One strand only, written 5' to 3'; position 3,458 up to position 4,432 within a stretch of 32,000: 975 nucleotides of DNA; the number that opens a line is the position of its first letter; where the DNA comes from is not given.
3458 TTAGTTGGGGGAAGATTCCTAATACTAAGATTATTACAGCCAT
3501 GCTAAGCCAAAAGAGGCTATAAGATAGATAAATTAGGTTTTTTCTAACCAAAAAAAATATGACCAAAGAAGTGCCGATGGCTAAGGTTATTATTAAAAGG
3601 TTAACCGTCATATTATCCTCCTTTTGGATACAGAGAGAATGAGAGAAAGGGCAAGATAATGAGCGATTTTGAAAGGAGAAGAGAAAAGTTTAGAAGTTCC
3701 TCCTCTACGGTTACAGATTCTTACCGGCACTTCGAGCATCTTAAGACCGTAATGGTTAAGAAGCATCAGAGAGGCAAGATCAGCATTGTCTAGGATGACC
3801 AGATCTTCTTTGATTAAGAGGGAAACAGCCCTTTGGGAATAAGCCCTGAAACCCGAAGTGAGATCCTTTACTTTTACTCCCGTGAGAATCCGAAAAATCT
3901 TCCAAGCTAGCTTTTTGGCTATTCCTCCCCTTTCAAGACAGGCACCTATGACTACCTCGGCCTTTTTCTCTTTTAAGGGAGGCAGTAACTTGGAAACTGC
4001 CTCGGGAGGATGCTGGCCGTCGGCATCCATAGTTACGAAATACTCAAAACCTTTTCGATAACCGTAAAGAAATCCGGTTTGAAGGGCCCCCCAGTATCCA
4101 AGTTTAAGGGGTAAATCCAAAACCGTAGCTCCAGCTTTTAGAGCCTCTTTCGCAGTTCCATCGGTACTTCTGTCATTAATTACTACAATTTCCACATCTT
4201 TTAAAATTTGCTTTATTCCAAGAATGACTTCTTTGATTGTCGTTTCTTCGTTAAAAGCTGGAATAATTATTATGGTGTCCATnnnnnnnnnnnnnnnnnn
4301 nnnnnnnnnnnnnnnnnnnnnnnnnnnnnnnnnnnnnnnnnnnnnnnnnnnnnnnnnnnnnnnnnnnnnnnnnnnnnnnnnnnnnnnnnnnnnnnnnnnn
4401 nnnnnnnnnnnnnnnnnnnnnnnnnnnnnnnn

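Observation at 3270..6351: Gtr-like three-component layout: STT3/PglB-type GT-C enzyme, short GT2 and 113-aa 3-TM protein as one overlapped unit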

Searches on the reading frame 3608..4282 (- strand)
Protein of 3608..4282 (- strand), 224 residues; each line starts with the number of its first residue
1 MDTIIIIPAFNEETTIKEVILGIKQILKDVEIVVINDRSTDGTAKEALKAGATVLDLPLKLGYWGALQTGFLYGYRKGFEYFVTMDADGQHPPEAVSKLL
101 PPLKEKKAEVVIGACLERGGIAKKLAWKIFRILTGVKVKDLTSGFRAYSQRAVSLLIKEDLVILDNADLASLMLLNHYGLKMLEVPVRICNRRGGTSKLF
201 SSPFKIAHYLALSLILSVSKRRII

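Call 4: search_protein_families(library=pfam, proteins=[window:3608-4282:-], max_evalue=0.01)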
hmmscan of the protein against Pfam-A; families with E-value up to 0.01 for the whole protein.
window:3608-4282:- (224 aa): 2 families
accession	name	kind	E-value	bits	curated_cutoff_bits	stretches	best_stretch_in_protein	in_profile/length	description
PF00535.33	Glycos_transf_2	-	2.1e-23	83.5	23.3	1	5-128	2-128/168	Glycosyl transferase family 2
PF13641.12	Glyco_tranf_2_3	-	0.00086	19.8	27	1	4-111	4-119/230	Glycosyltransferase like family 2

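Call 5: search_protein_families(library=ncbifam, proteins=[window:3608-4282:-], max_evalue=0.01)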
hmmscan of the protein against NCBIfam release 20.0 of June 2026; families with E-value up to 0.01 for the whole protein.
window:3608-4282:- (224 aa): 17 families
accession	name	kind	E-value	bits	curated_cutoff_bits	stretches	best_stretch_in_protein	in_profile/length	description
NF058614.1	PPMAGASynPpgS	equivalog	1.1e-25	90.4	370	1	2-132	1-130/226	polyprenyl-phospho-N-acetylgalactosaminyl synthase PpgS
TIGR04182.1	glyco_TIGR04182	equivalog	1.1e-18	67.7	325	1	3-199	2-201/293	S-layer glycoprotein N-glycosyltransferase AglJ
NF041391.1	DPhHxTase_Halo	equivalog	1.2e-13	50.5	375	1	9-197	3-191/213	dolichyl-phosphate hexose transferase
NF010496.0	PRK13915.1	equivalog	1.2e-09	37.8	262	1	5-55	35-89/307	glucosyl-3-phosphoglycerate synthase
NF047588.1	GlcsyltransPgfSStrep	equivalog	3.6e-09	36.3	500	1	2-219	2-222/308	glycosyltransferase PgfS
NF007986.1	PRK10714.1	equivalog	1.1e-08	34.4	529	1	5-199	10-210/316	undecaprenyl-phosphate 4-deoxy-4-formamido-L-arabinose transferase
NF045692.1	OglycostaseCruG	equivalog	4.2e-07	29.2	600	1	5-111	45-160/386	2'-O-glycosyltransferase CruG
TIGR04283.1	glyco_like_mftF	equivalog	4.5e-07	29.7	182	1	5-56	3-55/221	TIGR04283 family arsenosugar biosynthesis glycosyltransferase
TIGR03937.1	PgaC_IcaA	equivalog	9.2e-07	28.1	422.3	1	5-106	49-153/407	poly-beta-1,6-N-acetyl-D-glucosamine synthase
NF041865.1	EpsU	equivalog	2.2e-06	26.9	700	1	5-94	43-138/394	exopolysaccharide biosynthesis GT2 family glycosyltransferase EpsU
TIGR03469.1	HpnB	hypoth_equivalog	5e-06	25.8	379.25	1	4-109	47-166/386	hopene-associated glycosyltransferase HpnB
TIGR03111.1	glyc2_xrt_Gpos1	hypoth_equivalog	0.00021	20.2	363.95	1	4-136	52-190/439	TIGR03111 family XrtG-associated glycosyltransferase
NF047683.1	TeichurnBiosyTuaG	equivalog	0.00043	20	400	1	5-45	10-51/252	teichuronic acid biosynthesis protein TuaG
NF050050.1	ProtGlycPglI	equivalog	0.00087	18.7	500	1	5-118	6-123/306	GalNAc(5)-diNAcBac-PP-undecaprenol beta-1,3-glucosyltransferase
NF007482.0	PRK10073.1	equivalog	0.0012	18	423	1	5-45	10-51/334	glycosyltransferase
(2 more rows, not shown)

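Call 8: find_encoding_contigs(protein=window:3608-4282:-, flank=10000, max_places=6)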
Protein window:3608-4282:- (224 aa): no gene with exactly this product is on record in the collection.

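Call 21: find_homologous_proteins(query=window:3608-4282:-, max_evalue=1e-10)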
Query window:3608-4282:- (224 aa): 3798 proteins with E <= 1e-10 among 4932 candidates; the best 120 are listed.
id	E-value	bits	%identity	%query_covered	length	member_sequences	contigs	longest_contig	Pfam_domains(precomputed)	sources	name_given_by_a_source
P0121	2.5e-140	483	100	100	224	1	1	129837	PF00535.33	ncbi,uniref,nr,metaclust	ncbi:glycosyltransferase family 2 protein [Thermosulfurimonas dismutans]|uniref:Glycosyl transferase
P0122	1.8e-82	294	60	99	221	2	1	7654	PF00535.33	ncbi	-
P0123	7.6e-82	292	59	99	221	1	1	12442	PF00535.33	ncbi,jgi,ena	-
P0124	2.0e-76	274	57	100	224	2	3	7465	PF00535.33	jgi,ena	jgi:glycosyltransferase involved in cell wall biosynthesis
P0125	3.0e-76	274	60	98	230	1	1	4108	PF00535.33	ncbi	-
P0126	3.3e-75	270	57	98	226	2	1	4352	PF00535.33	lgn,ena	-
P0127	1.7e-74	268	56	99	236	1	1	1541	PF00535.33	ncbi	-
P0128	2.7e-74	267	59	98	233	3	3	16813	PF00535.33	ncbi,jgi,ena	jgi:glycosyltransferase involved in cell wall biosynthesis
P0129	9.6e-74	266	58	97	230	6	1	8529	PF00535.33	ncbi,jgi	-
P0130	5.4e-73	263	55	98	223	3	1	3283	PF00535.33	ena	-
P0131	2.8e-71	258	52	98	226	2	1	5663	PF00535.33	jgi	-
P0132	2.5e-70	254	55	97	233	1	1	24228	PF00535.33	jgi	-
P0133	1.0e-69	252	55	97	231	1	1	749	PF00535.33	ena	-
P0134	1.0e-69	252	53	97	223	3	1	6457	PF00535.33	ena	-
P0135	1.8e-60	222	49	96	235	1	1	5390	PF13641.13,PF00535.33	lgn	-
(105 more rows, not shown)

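Call 23: find_related_loci(query=A2, collection=metagenome_contigs, flank=10000)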
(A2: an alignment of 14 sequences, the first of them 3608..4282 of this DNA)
Query A2 (224 aa) in metagenome_contigs; peptide patterns used: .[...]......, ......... (x = any residue, [..] = any of these).
600 stretches matched a pattern (row limit reached: there are more); 581 encode a relative of the query (tblastn E <= 1e-3); the best 80 are kept; 80 distinct loci.
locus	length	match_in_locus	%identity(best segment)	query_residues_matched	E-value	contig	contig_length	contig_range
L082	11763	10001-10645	49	5-220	3e-66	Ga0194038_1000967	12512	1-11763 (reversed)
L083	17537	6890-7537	47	3-219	4e-63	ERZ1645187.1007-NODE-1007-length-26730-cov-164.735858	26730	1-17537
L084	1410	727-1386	43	3-223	3e-61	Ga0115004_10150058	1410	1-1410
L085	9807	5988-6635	42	4-220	2e-57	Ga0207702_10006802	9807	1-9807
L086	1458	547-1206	43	3-223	4e-59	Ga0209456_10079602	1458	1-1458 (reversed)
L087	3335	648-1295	43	4-220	5e-57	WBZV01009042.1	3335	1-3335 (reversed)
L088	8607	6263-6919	42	1-220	5e-56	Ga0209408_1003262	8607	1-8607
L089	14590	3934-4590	42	4-223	2e-55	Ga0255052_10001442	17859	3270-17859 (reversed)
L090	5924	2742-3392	39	3-220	4e-55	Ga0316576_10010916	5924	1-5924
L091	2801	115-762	45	4-222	2e-54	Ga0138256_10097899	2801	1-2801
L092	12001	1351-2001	41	3-220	3e-54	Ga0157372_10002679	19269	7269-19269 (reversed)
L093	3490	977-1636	40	4-224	8e-54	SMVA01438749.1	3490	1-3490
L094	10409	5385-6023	44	4-219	8e-54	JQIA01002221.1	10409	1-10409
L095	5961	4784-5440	40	3-222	2e-53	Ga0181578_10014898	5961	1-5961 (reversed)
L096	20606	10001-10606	43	4-206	2e-53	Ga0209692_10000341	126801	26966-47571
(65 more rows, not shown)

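Call 24: find_encoding_contigs(protein=P0128, flank=10000, max_places=3)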
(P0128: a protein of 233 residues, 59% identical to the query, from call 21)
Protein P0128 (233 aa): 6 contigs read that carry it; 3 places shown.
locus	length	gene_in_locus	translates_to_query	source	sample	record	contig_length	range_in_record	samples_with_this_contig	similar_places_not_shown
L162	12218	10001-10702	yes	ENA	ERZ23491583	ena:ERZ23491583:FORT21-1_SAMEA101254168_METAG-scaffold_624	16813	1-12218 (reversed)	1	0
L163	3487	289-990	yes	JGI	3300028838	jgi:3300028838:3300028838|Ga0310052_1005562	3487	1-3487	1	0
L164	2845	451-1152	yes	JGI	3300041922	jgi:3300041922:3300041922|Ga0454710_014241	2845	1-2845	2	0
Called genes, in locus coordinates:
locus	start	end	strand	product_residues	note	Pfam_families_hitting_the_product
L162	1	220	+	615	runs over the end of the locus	PF02463:SMC_N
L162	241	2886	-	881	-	PF00133:tRNA-synt_1, PF01406:tRNA-synt_1e (faint), PF09334:tRNA-synt_1g, PF13603:tRNA-synt_1_2, PF09334:tRNA-synt_1g, PF08264:Anticodon_1, PF10458:Val_tRNA-synt_C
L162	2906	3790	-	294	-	PF00696:AA_kinase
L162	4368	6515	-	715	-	PF02516:STT3, PF21436:STT3-PglB_core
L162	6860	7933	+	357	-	PF01637:ATPase_2, PF10443:RNA12 (faint), PF13191:AAA_16, PF13173:AAA_14 (faint), PF13401:AAA_22, PF00004:AAA (faint), PF21690:MJ1010-like_2nd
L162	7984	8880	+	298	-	-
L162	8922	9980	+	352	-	PF01637:ATPase_2, PF00004:AAA (faint), PF21690:MJ1010-like_2nd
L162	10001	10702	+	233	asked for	PF00535:Glycos_transf_2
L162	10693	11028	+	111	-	PF10066:DUF2304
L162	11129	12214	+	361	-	PF01637:ATPase_2, PF13401:AAA_22 (weak), PF00004:AAA (faint), PF13173:AAA_14 (faint), PF21690:MJ1010-like_2nd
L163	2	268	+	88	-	?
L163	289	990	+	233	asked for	PF00535:Glycos_transf_2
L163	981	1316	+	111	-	PF10066:DUF2304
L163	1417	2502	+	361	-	PF01637:ATPase_2, PF13191:AAA_16 (faint), PF13401:AAA_22 (weak), PF00004:AAA (faint), PF13173:AAA_14 (faint), PF21690:MJ1010-like_2nd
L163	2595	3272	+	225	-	-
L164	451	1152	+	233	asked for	PF00535:Glycos_transf_2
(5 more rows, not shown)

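Call 25: find_encoding_contigs(protein=P0134, flank=10000, max_places=2)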
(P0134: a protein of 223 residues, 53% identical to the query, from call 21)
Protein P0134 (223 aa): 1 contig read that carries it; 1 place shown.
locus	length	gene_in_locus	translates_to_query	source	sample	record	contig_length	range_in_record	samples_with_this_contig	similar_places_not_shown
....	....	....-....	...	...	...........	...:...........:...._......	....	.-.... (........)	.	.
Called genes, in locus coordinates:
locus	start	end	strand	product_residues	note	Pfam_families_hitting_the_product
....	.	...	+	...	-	?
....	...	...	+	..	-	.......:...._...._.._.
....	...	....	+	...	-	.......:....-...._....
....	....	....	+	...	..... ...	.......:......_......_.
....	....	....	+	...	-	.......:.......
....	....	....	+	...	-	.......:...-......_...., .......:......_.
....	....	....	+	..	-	?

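Call 26: find_encoding_contigs(protein=P0130, flank=10000, max_places=2)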
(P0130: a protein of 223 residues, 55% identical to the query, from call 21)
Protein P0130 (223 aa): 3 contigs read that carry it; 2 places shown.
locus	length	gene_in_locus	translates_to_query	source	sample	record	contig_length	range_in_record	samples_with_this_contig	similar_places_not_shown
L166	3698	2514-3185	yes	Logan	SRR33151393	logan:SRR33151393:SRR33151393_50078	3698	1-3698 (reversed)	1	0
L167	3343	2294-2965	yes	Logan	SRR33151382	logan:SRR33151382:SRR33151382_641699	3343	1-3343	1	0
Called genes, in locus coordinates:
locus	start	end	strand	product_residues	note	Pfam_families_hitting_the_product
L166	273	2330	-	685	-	PF21436:STT3-PglB_core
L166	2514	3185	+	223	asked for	PF00535:Glycos_transf_2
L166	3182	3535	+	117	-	PF10066:DUF2304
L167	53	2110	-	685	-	PF21436:STT3-PglB_core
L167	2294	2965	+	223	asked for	PF00535:Glycos_transf_2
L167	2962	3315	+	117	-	PF10066:DUF2304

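Call 27: find_encoding_contigs(protein=P0123, flank=10000, max_places=2)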
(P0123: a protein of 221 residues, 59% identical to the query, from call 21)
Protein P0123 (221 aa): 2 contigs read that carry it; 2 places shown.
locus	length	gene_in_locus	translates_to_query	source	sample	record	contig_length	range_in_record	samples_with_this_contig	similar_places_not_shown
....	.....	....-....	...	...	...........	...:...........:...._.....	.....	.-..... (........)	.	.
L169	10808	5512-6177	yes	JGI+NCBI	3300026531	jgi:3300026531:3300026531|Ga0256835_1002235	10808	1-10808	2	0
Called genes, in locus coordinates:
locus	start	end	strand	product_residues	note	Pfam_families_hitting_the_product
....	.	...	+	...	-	?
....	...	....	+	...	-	-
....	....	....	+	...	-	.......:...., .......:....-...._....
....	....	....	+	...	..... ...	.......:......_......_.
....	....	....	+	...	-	-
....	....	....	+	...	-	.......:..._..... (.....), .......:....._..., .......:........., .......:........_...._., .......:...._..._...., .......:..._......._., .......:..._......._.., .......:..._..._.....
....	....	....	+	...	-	-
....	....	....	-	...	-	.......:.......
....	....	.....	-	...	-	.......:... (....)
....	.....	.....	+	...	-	-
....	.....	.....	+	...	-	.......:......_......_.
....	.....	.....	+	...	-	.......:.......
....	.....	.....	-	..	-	?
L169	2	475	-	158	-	?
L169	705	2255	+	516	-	-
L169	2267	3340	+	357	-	-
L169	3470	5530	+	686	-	PF02516:STT3, PF21436:STT3-PglB_core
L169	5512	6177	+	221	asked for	PF00535:Glycos_transf_2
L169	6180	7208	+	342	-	-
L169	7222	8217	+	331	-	PF00106:adh_short (faint), PF01073:3Beta_HSD, PF01370:Epimerase, PF02719:Polysacc_synt_2, PF04321:RmlD_sub_bind, PF07993:NAD_binding_4, PF13460:NAD_binding_10, PF16363:GDP_Man_Dehyd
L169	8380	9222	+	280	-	-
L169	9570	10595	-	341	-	PF09968:DUF2202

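Call 34: search_protein_families(library=pfam, alignment_id=A3, max_evalue=0.001)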
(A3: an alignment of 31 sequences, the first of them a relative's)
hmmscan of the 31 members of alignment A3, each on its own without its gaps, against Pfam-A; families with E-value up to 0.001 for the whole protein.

A. member 1, L082:7330-8688:+ (453 aa): 1 family
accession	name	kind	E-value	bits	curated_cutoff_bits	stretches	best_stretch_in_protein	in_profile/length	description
PF13231.12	PMT_2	-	1.8e-06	28.7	26.1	1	131-272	24-156/160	Dolichyl-phosphate-mannose-protein mannosyltransferase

B. families by the number of members that match (of 31 scanned): 18 families
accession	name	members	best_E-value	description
PF13231.12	PMT_2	3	5.5e-14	Dolichyl-phosphate-mannose-protein mannosyltransferase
PF03030.21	H_PPase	1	1.7e-234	Inorganic H+ pyrophosphatase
PF07719.23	TPR_2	1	5.4e-14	Tetratricopeptide repeat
PF04932.20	Wzy_C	1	8.2e-13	O-Antigen ligase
PF14559.12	TPR_19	1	2.7e-12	Tetratricopeptide repeat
PF03176.21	MMPL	1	7.5e-12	MMPL family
PF09586.16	YfhO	1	1.4e-10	Bacterial membrane protein YfhO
PF00515.34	TPR_1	1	1.9e-10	Tetratricopeptide repeat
PF02366.24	PMT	1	4.4e-10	Dolichyl-phosphate-mannose-protein mannosyltransferase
PF13181.12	TPR_8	1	1.3e-09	Tetratricopeptide repeat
PF23914.1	TPR_CcmH_CycH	1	2.7e-08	Cytochrome c-type biogenesis protein H TPR domain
PF13424.12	TPR_12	1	6.3e-07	Tetratricopeptide repeat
PF13414.12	TPR_11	1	4.5e-05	TPR repeat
PF13428.12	TPR_14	1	4.7e-05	Tetratricopeptide repeat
PF24575.1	TPR_Slam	1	5.2e-05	Surface lipoprotein assembly modifier, N-terminal TPR repeats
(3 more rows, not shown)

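Call 35: find_encoding_contigs(protein=P0132, flank=10000, max_places=2)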
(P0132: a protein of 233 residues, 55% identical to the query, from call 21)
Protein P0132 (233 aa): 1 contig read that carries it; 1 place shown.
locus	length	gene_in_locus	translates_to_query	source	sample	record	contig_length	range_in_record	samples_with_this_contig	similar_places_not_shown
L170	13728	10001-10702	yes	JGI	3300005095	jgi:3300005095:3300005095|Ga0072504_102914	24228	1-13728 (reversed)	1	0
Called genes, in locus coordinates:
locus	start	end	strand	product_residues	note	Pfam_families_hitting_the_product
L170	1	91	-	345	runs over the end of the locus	PF01075:Glyco_transf_9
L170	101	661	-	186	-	PF00702:Hydrolase, PF08645:PNK3P, PF13419:HAD_2, PF13242:Hydrolase_like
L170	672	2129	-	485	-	PF10150:RNase_E_G, PF20833:RNase_E_G_Thio (weak)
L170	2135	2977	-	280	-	PF01048:PNP_UDP_1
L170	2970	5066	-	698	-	PF01138:RNase_PH, PF03725:RNase_PH_C, PF03726:PNPase, PF01138:RNase_PH, PF00013:KH_1, PF00575:S1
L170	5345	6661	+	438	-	PF01654:Cyt_bd_oxida_I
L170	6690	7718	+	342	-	PF02322:Cyt_bd_oxida_II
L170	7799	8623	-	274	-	-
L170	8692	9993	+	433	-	PF27218:MJ0043_C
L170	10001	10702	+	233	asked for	PF00535:Glycos_transf_2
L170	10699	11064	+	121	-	PF10066:DUF2304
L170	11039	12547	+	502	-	PF01943:Polysacc_synt, PF13440:Polysacc_synt_3 (weak), PF03023:MurJ (faint), PF01554:MatE (weak)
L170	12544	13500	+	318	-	PF00685:Sulfotransfer_1, PF13469:Sulfotransfer_3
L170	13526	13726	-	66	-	?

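Call 36: find_encoding_contigs(protein=P0124, flank=10000, max_places=3)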
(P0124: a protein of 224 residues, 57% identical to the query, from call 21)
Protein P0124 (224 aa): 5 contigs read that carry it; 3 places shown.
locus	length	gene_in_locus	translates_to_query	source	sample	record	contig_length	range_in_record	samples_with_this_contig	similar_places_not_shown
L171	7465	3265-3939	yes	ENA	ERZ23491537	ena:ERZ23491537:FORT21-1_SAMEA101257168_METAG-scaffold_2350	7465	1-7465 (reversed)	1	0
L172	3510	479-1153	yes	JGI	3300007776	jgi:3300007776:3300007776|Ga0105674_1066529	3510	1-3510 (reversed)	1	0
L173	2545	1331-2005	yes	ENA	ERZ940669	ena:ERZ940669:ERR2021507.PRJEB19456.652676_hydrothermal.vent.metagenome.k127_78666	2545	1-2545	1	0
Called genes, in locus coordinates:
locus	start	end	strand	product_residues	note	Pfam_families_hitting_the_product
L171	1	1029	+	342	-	?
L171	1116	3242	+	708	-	PF02516:STT3, PF21436:STT3-PglB_core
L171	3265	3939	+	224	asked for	PF00535:Glycos_transf_2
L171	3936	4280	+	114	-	PF10066:DUF2304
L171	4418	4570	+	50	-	-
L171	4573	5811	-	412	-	PF00091:Tubulin, PF12327:FtsZ_C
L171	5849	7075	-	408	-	PF00012:HSP70 (faint), PF11104:PilM_2 (faint), PF14450:FtsA (weak), PF02491:SHS2_FTSA, PF06723:MreB_Mbl, PF14450:FtsA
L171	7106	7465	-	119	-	?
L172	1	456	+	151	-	?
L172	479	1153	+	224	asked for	PF00535:Glycos_transf_2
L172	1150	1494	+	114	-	PF10066:DUF2304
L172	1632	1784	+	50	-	-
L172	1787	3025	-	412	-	PF00091:Tubulin, PF12327:FtsZ_C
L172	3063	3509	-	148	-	PF14450:FtsA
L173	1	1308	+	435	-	?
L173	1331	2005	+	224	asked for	PF00535:Glycos_transf_2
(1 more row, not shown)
